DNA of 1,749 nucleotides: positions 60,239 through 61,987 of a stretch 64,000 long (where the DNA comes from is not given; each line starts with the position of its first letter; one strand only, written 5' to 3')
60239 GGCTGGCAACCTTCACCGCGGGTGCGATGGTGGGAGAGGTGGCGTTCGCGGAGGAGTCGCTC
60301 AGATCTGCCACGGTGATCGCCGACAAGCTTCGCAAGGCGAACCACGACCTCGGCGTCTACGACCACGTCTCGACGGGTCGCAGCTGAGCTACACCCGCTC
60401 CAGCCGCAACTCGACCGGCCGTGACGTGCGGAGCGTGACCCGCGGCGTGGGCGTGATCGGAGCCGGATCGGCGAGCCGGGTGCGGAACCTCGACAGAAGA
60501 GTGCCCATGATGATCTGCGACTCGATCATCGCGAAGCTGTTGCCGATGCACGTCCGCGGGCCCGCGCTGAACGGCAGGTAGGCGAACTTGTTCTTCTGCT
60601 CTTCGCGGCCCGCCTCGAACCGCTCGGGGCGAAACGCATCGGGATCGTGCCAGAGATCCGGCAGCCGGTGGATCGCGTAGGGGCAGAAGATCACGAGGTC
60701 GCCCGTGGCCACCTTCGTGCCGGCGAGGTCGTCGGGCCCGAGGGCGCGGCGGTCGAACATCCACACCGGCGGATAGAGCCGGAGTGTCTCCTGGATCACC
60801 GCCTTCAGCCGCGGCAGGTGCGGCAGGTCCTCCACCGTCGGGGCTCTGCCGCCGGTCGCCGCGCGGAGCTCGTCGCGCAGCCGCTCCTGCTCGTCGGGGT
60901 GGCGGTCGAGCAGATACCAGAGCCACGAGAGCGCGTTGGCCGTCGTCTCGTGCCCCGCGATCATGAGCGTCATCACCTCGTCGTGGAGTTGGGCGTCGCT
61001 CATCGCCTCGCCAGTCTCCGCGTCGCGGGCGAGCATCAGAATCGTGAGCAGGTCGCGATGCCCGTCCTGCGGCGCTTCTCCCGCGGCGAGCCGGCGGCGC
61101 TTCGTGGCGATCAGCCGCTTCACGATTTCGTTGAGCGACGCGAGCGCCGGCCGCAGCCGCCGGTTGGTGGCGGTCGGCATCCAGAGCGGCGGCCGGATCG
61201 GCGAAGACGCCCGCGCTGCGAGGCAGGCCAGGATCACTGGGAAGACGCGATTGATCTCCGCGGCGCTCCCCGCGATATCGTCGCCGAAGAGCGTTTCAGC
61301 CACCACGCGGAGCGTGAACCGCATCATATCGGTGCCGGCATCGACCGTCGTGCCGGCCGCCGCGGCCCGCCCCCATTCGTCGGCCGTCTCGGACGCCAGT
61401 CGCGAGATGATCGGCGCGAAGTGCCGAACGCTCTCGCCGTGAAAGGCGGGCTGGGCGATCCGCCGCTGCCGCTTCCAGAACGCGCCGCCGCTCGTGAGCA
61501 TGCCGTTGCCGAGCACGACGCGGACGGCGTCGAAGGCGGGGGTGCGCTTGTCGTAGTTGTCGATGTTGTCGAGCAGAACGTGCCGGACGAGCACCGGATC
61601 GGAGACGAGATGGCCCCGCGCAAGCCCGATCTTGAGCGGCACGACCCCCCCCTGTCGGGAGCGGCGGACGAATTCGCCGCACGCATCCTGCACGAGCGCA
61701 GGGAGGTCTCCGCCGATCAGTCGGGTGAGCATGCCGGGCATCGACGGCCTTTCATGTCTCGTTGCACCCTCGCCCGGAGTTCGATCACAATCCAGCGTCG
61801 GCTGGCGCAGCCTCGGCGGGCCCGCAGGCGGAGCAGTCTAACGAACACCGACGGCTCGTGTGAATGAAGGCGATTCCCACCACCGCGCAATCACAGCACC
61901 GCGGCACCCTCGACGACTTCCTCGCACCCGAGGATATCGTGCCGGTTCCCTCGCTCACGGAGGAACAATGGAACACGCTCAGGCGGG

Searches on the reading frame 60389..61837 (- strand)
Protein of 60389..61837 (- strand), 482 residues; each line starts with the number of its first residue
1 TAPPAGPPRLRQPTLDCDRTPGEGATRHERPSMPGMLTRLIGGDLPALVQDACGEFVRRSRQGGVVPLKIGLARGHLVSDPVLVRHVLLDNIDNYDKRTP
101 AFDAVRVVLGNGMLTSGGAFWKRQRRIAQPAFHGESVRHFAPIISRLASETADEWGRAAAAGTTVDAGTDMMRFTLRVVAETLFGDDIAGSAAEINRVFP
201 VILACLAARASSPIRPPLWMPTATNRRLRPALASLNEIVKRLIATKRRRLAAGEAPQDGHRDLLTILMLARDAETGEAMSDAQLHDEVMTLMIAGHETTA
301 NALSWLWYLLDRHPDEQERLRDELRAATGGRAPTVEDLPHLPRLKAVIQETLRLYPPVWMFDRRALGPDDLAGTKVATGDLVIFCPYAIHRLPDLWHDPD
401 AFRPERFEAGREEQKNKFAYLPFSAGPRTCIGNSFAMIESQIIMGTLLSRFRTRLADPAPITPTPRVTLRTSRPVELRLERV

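Call 64: search_protein_families(library=pfam, proteins=[window:60389-61837:-], max_evalue=0.00001)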
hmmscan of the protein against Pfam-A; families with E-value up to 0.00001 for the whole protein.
window:60389-61837:- (482 aa): 1 family
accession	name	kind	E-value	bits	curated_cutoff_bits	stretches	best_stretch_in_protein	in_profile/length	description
PF00067.27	p450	-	8.2e-84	282.4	22.8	1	62-473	33-456/462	Cytochrome P450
